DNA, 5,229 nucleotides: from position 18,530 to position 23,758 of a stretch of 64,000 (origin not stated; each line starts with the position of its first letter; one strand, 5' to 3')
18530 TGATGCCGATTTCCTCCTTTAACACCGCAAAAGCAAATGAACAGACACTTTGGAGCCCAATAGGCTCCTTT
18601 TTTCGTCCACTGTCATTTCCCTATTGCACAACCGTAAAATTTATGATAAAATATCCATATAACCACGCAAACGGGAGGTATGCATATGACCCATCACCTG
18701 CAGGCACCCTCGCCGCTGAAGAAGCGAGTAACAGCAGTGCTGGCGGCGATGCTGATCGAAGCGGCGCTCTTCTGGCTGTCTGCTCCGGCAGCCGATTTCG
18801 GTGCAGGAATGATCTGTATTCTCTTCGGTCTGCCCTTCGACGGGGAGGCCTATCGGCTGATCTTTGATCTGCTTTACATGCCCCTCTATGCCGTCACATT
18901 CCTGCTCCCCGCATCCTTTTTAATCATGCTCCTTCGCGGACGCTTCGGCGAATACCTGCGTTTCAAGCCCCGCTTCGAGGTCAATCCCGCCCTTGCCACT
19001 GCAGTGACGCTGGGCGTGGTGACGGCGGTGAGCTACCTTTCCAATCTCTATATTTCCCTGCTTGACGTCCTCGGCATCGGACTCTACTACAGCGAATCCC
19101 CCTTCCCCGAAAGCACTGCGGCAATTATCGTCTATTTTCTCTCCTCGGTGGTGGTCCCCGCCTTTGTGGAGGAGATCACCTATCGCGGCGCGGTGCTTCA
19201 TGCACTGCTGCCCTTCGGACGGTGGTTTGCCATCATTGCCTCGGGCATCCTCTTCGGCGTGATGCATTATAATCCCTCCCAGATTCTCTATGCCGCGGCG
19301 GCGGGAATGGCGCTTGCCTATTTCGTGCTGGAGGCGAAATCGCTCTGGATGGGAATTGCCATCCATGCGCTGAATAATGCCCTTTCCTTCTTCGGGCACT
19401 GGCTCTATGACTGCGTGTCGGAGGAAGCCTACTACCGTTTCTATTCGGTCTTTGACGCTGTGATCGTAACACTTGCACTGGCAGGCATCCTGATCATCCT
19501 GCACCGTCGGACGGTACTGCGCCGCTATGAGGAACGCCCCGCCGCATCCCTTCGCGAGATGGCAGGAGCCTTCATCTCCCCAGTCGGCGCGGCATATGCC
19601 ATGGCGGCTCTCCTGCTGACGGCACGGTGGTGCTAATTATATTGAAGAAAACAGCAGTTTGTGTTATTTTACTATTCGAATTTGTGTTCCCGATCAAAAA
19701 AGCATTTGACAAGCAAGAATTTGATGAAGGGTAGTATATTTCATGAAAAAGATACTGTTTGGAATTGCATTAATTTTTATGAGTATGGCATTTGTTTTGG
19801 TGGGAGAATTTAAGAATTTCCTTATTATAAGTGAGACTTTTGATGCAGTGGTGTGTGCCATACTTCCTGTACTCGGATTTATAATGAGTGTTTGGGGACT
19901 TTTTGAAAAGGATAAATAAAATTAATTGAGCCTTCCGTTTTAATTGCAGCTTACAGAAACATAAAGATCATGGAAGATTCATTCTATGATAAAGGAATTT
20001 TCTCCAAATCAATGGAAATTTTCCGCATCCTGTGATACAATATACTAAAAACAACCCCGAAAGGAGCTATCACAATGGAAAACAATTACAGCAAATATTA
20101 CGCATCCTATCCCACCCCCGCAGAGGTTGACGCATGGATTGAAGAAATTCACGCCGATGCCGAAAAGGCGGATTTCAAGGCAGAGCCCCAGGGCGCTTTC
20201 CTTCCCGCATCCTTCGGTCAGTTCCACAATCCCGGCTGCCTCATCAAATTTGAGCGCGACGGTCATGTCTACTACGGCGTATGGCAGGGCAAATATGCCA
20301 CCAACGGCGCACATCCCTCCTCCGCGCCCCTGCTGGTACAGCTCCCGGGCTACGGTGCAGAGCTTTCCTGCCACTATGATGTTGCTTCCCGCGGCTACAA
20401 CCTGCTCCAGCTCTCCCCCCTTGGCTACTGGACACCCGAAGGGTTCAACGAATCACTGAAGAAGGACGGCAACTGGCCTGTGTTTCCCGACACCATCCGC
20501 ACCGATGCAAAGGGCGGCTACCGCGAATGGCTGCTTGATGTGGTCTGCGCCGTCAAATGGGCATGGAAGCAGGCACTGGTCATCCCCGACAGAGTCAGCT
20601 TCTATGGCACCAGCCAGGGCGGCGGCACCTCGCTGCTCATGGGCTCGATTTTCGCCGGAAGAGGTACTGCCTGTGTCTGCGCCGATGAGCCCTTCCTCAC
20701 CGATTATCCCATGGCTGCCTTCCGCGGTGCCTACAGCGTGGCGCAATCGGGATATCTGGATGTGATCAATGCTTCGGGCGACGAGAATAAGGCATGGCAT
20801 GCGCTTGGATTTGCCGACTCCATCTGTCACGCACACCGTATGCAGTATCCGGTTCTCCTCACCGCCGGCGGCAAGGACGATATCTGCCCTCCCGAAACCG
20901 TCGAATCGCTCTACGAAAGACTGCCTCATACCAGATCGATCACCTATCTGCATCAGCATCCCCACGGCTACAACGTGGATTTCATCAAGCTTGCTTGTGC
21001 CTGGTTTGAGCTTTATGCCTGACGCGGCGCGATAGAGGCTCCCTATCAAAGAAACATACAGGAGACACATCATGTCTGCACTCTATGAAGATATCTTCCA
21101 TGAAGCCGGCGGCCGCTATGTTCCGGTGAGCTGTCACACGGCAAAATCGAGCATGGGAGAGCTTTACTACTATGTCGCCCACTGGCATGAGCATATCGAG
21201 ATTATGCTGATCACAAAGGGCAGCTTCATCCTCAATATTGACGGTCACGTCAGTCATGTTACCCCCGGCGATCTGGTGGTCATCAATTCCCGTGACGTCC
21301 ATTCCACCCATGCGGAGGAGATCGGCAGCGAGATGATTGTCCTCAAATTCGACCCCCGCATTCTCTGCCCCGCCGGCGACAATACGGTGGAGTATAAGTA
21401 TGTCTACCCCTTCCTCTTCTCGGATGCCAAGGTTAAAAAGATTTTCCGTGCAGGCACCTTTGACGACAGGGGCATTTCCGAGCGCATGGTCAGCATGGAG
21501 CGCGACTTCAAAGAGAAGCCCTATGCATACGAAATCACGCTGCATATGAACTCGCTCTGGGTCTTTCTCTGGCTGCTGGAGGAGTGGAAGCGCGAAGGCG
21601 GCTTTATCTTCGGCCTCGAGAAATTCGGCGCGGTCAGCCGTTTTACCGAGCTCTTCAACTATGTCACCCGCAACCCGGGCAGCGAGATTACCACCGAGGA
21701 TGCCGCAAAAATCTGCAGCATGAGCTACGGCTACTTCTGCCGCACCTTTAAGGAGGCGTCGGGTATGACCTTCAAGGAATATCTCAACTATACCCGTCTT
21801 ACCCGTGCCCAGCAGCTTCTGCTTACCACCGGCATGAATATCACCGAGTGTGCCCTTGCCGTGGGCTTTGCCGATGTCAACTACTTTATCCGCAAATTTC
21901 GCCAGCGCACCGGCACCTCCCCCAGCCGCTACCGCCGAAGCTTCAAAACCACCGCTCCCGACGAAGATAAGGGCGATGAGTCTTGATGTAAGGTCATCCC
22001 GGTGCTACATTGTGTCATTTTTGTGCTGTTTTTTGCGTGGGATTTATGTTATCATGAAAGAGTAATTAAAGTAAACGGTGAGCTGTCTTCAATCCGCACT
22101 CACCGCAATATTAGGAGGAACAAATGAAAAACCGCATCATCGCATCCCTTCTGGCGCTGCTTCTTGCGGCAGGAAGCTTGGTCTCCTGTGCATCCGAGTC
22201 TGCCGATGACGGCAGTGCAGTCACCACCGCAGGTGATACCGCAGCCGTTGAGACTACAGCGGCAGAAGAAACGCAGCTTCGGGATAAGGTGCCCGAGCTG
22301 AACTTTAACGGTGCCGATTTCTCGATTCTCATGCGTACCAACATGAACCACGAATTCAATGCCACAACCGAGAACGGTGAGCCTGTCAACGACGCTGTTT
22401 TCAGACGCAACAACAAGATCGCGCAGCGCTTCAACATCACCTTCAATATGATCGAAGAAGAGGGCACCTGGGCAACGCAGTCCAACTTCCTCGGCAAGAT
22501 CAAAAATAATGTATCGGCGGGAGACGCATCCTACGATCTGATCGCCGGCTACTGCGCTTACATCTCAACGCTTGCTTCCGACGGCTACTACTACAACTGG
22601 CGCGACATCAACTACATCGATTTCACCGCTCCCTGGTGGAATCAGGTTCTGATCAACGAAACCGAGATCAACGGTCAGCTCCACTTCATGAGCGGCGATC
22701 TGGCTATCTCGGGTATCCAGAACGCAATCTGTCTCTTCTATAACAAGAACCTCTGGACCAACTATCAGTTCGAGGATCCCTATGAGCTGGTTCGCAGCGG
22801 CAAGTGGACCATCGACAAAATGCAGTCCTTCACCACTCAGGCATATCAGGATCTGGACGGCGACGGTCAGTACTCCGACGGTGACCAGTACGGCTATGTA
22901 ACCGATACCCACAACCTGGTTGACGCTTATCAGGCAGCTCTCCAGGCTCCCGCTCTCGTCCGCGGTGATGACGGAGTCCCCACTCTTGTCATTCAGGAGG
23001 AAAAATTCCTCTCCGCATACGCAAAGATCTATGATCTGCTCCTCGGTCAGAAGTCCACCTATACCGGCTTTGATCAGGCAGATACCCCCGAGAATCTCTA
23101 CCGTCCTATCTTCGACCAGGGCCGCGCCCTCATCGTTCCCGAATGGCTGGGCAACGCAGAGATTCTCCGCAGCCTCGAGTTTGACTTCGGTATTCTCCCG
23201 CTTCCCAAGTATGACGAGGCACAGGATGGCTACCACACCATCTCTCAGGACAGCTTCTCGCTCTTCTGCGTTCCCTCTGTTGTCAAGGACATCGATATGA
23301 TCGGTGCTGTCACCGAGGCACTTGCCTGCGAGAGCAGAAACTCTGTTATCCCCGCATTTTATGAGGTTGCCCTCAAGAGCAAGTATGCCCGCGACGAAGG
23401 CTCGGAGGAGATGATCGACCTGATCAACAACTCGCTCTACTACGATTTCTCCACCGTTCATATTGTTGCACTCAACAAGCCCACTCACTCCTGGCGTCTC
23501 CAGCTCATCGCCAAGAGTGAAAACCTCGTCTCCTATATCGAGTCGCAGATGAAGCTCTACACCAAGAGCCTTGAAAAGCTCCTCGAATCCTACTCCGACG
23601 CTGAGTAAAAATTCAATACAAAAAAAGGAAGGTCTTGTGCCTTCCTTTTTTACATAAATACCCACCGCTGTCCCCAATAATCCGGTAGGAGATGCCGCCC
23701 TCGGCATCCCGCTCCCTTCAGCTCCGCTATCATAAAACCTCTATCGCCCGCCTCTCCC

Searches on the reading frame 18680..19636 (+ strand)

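Call 16: search_protein_families(library=pfam, proteins=[window:18680-19636:+], max_evalue=0.00001)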
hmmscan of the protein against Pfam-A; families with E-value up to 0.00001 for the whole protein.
window:18680-19636:+ (318 aa): 1 family
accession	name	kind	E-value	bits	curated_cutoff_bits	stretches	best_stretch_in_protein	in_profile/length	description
PF02517.21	Rce1-like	-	5.8e-19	68.6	22.4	1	149-235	4-93/93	Type II CAAX prenyl endopeptidase Rce1-like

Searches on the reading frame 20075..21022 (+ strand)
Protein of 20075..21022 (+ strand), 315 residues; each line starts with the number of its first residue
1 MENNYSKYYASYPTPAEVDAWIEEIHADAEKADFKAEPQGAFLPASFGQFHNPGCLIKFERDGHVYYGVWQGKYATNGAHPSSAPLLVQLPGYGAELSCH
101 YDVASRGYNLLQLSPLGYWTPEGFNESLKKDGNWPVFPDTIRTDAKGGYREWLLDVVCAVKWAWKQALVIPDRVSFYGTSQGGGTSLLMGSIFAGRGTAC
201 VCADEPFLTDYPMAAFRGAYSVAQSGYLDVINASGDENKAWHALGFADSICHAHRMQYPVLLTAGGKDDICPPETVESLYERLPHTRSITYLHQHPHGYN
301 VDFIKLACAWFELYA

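Call 16: search_protein_families(library=pfam, proteins=[window:20075-21022:+], max_evalue=0.00001)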
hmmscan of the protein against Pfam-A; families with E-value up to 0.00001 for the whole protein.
window:20075-21022:+ (315 aa): 2 families
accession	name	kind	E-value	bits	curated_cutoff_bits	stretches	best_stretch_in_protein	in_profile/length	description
PF05448.18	AXE1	-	4.9e-19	68.7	21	1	148-305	152-311/321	Acetyl xylan esterase (AXE1)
PF00326.27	Peptidase_S9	-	4.9e-06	26.6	22.6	1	155-287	47-174/213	Prolyl oligopeptidase family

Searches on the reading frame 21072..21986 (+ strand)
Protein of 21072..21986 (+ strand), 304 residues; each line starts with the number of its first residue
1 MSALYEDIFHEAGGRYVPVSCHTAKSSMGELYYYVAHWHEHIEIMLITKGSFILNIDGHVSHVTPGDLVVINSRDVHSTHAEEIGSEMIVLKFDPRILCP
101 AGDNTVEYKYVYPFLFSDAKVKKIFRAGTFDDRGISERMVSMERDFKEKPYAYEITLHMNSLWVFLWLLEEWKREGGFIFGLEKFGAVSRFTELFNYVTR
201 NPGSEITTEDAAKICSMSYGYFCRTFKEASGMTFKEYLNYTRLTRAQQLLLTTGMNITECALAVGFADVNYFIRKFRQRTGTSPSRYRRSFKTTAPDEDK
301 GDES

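Call 16: search_protein_families(library=pfam, proteins=[window:21072-21986:+], max_evalue=0.00001)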
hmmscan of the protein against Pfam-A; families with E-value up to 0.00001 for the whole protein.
window:21072-21986:+ (304 aa): 4 families
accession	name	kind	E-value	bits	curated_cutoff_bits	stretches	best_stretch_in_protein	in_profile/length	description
PF12833.13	HTH_18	-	2.8e-24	85.6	33.6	1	212-289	2-79/80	Helix-turn-helix domain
PF00165.29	HTH_AraC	-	1.9e-19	69.7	26.6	2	251-289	2-42/42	Bacterial regulatory helix-turn-helix proteins, AraC family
PF02311.25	AraC_binding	-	2e-11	44.2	21.1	1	30-108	12-91/135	AraC-like ligand binding domain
PF07883.17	Cupin_2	-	4e-07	30.1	27.2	1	36-82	13-59/70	Cupin domain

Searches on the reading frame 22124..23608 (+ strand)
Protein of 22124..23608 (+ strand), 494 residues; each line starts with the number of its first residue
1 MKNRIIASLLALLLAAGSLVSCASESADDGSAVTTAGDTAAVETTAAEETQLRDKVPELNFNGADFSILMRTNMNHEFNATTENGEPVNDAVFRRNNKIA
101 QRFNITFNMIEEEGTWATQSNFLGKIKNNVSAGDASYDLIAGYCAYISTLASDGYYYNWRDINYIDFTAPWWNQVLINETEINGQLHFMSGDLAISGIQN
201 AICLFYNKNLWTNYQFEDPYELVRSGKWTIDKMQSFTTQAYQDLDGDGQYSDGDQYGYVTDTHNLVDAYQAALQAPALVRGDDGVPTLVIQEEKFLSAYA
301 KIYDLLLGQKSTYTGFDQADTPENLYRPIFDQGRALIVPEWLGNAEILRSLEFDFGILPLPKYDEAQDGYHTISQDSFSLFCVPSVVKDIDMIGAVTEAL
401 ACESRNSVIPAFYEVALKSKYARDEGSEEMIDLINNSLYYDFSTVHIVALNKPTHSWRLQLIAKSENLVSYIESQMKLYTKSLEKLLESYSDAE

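Call 16: search_protein_families(library=pfam, proteins=[window:22124-23608:+], max_evalue=0.00001)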
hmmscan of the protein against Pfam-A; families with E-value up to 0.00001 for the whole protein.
window:22124-23608:+ (494 aa): 0 families

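Call 75: search_solved_structures(query=window:22124-23608:+, max_evalue=1)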
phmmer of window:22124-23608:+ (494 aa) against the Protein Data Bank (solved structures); distinct sequences matched with E-value up to 1: 1.
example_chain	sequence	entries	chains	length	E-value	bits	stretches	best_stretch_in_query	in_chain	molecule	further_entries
4g6u_A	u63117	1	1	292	0.31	12.9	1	156-212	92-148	EC869 CdiA-CT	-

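Call 76: search_protein_families(library=ncbifam, proteins=[window:22124-23608:+], max_evalue=0.01)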
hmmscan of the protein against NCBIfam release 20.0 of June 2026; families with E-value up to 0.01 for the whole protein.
window:22124-23608:+ (494 aa): 1 family
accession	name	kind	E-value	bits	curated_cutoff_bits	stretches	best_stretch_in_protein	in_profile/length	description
NF050142.1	PG1828_fam_lipo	equivalog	0.0096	16.6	50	0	1-47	1-45/59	PG1828 family lipoprotein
